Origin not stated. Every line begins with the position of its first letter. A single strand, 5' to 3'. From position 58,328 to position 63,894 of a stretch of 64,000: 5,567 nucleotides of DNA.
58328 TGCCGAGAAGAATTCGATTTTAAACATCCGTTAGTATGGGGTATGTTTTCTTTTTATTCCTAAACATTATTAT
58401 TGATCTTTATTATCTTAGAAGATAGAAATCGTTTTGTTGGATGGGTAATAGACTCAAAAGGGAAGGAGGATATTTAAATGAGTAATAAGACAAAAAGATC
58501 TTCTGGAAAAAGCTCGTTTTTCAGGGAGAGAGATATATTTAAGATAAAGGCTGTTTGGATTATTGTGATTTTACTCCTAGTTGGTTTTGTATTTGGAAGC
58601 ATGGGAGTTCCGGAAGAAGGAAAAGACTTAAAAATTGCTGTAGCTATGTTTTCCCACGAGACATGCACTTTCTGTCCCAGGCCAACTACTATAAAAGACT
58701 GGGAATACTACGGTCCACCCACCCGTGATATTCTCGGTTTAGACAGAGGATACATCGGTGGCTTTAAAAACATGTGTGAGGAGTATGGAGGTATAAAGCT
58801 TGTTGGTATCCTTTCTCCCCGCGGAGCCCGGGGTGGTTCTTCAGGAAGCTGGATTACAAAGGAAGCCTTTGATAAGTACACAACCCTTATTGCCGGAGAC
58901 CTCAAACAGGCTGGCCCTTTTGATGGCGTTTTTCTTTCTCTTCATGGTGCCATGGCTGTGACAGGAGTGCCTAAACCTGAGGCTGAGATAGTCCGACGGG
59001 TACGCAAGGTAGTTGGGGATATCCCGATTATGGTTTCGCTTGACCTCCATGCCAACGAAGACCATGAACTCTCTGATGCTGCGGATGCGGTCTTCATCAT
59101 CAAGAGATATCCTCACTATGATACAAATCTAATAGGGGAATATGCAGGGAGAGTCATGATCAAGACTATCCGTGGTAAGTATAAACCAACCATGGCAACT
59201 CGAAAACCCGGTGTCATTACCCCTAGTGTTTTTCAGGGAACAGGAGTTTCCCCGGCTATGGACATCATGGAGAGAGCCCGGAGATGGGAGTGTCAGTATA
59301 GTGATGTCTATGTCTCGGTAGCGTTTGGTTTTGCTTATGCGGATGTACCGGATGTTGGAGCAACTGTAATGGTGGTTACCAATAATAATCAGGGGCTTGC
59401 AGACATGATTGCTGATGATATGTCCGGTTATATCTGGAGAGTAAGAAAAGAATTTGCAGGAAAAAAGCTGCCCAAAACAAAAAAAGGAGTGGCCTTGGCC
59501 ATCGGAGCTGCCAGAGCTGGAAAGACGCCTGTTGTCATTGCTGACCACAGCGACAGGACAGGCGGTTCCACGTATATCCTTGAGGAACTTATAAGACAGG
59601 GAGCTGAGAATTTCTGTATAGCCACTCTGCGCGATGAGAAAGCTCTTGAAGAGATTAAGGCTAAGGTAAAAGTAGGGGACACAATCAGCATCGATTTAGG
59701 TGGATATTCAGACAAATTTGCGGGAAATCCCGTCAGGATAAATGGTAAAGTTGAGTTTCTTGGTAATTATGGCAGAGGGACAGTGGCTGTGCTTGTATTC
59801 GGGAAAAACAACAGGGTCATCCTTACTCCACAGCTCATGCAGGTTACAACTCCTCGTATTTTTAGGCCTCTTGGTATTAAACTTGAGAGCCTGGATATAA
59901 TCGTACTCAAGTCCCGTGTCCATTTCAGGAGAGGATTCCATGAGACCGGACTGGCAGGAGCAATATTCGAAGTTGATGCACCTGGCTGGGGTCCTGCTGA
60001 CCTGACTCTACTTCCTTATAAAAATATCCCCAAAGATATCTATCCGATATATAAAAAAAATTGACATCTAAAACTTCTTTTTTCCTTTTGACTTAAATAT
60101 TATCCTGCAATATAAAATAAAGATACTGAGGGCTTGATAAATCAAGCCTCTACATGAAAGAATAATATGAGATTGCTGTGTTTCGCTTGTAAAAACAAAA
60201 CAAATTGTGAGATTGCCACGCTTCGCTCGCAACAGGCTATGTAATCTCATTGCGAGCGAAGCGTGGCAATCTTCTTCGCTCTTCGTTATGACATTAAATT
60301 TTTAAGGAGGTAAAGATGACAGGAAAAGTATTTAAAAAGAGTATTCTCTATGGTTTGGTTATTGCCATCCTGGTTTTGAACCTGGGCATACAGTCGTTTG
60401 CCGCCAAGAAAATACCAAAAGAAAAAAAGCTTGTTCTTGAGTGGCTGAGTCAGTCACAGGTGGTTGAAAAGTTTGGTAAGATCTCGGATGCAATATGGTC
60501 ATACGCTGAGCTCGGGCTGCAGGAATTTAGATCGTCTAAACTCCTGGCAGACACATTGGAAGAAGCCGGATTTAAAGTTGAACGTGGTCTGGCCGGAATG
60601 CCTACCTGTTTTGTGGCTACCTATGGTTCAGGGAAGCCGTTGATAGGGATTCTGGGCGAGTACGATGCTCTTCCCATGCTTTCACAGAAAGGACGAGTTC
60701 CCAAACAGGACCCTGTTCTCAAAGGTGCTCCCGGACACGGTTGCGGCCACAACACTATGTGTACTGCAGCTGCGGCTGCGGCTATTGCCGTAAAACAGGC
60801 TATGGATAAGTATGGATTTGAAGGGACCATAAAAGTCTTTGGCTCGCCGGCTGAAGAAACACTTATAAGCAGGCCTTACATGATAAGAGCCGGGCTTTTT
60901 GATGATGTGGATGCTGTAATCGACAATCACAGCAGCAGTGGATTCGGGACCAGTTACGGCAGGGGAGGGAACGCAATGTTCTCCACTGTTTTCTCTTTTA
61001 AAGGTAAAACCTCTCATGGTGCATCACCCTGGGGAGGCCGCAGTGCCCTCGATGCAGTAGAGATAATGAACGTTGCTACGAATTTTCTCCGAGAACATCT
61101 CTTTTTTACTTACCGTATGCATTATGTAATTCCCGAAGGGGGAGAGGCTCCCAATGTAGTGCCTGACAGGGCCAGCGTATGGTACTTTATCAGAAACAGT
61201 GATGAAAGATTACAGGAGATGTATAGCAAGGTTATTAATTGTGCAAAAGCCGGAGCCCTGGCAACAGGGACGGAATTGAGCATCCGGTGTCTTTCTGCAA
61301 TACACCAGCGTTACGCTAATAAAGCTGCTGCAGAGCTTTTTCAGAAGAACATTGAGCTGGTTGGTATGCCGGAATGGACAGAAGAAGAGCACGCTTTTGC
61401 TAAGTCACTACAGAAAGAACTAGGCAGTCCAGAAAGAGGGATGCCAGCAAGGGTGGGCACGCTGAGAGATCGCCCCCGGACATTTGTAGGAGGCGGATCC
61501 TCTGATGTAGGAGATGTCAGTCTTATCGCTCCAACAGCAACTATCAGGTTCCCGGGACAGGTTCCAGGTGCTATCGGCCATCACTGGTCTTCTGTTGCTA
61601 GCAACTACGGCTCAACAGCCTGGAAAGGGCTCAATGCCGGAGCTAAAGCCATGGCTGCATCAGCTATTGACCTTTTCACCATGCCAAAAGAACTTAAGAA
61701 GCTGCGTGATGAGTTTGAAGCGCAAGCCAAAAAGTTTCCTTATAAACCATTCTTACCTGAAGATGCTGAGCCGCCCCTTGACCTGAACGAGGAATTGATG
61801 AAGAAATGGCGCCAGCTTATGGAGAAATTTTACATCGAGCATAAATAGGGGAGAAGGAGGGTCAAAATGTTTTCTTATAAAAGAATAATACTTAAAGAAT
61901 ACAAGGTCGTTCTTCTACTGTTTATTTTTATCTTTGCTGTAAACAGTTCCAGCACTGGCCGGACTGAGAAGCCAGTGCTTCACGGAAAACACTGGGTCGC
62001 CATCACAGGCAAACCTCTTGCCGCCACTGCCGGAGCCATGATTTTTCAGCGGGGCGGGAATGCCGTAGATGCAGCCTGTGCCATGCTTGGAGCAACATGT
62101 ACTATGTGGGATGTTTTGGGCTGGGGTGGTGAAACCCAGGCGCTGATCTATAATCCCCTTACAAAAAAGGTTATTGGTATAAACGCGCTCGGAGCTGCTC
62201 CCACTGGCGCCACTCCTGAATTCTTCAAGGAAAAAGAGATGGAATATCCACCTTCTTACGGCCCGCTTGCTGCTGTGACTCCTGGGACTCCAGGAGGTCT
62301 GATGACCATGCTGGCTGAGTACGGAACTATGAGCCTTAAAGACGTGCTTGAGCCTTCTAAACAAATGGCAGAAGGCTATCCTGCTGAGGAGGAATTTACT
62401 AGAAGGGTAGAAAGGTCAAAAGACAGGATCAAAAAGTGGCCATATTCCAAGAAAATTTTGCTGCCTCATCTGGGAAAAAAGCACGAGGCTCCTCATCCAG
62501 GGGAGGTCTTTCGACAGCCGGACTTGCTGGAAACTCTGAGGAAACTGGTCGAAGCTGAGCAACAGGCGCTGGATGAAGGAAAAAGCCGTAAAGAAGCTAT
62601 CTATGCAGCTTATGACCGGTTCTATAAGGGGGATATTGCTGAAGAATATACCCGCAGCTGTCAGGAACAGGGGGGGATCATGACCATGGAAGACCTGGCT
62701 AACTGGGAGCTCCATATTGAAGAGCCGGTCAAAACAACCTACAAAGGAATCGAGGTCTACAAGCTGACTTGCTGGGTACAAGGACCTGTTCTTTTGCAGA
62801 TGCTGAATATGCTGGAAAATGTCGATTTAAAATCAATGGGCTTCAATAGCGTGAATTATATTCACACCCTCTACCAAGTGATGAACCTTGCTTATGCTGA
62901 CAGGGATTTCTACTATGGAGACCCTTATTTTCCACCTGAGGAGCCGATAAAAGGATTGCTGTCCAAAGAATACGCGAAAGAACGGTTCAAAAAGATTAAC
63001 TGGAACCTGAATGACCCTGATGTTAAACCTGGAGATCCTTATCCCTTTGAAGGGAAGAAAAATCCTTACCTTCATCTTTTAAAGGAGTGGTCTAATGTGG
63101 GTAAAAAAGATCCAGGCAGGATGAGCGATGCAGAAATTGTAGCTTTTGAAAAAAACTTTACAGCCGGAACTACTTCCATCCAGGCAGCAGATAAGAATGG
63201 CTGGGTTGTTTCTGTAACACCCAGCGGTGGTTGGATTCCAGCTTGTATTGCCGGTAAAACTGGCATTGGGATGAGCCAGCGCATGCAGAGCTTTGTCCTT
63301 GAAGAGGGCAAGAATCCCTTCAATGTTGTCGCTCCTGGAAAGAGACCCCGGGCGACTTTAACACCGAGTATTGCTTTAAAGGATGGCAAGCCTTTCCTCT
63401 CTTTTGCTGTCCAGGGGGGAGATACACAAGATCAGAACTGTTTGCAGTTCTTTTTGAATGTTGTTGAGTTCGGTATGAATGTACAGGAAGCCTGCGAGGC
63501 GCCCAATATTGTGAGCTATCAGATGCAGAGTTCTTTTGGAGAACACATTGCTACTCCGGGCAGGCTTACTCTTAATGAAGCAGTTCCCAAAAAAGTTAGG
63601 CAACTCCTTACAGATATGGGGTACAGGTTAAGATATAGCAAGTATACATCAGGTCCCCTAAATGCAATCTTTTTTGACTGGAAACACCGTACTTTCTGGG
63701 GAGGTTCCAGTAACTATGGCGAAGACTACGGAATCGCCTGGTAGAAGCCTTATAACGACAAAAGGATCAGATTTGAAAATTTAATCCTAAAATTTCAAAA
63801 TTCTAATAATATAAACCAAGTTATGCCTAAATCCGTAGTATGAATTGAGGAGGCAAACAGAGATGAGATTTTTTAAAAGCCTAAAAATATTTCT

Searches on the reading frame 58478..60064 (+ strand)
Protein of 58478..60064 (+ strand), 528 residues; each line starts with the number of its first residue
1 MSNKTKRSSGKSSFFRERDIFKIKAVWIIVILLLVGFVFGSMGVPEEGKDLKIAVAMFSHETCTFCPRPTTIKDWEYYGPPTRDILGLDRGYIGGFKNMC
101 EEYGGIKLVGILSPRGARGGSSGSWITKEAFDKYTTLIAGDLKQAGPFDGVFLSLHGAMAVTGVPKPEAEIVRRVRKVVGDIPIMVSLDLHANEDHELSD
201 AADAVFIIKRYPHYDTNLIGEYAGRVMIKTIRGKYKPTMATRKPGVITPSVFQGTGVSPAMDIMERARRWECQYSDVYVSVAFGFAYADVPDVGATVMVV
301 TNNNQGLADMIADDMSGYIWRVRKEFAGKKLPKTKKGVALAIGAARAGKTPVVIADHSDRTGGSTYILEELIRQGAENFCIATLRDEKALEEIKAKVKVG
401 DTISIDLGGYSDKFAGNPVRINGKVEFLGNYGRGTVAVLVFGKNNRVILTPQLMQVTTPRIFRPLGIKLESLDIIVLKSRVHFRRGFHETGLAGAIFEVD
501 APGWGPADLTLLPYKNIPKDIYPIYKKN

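Call 7: search_protein_families(library=pfam, proteins=[window:58478-60064:+], max_evalue=0.00001)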
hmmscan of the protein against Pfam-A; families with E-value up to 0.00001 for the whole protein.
window:58478-60064:+ (528 aa): 2 families
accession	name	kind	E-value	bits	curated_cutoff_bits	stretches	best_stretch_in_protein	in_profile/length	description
PF07364.17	DUF1485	-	5.5e-65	219.9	22.8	1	52-336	1-284/290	Metallopeptidase family M81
PF07171.17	MlrC_C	-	3.3e-27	96.3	27.2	1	362-516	14-178/178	MlrC C-terminus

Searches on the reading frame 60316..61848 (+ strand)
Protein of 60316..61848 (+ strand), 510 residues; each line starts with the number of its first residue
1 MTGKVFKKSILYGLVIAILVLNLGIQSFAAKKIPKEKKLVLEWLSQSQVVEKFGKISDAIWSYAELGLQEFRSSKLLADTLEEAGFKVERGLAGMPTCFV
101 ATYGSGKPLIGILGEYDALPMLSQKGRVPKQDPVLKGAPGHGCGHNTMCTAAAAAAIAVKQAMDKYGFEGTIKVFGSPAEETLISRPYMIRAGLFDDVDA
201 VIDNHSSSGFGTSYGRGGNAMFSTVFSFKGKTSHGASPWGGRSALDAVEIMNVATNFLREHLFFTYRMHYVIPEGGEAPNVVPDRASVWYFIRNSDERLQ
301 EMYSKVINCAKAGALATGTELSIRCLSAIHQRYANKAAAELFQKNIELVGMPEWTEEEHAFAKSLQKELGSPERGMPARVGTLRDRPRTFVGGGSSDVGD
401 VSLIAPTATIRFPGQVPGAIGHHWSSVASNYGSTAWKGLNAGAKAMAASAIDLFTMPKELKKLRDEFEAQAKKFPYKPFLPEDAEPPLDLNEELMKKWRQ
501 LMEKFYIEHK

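Call 7: search_protein_families(library=pfam, proteins=[window:60316-61848:+], max_evalue=0.00001)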
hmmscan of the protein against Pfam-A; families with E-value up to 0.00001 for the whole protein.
window:60316-61848:+ (510 aa): 2 families
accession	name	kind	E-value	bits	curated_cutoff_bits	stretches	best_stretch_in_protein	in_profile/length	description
PF01546.33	Peptidase_M20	-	2e-09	38.1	24.6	1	114-345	4-113/206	Peptidase family M20/M25/M40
PF07687.19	M20_dimer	-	7.5e-06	26.3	21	0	225-297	12-85/107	Peptidase dimerisation domain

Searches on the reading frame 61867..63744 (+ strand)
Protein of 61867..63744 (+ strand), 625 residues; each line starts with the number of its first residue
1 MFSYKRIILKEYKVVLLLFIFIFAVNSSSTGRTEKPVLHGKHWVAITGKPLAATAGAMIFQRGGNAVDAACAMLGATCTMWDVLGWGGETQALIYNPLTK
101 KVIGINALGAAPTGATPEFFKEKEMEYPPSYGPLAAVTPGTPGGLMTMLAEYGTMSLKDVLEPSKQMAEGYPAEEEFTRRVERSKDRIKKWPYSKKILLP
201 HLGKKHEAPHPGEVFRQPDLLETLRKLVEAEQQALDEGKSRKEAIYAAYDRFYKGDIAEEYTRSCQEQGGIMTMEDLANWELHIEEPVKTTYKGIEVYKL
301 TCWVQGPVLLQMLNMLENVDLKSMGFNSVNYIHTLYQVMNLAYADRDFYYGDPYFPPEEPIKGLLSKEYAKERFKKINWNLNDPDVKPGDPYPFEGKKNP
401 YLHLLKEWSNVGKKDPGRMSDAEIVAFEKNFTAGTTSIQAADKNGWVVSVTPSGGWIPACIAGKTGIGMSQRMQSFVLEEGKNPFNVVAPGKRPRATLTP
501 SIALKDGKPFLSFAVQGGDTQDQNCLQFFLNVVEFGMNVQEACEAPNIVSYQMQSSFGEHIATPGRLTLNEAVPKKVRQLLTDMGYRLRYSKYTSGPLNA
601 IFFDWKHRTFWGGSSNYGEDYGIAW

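Call 7: search_protein_families(library=pfam, proteins=[window:61867-63744:+], max_evalue=0.00001)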
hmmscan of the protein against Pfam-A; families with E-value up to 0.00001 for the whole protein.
window:61867-63744:+ (625 aa): 1 family
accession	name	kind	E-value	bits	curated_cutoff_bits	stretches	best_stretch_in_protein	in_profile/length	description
PF01019.26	G_glu_transpept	-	1.5e-103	347.8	27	1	59-613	3-505/512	Gamma-glutamyltranspeptidase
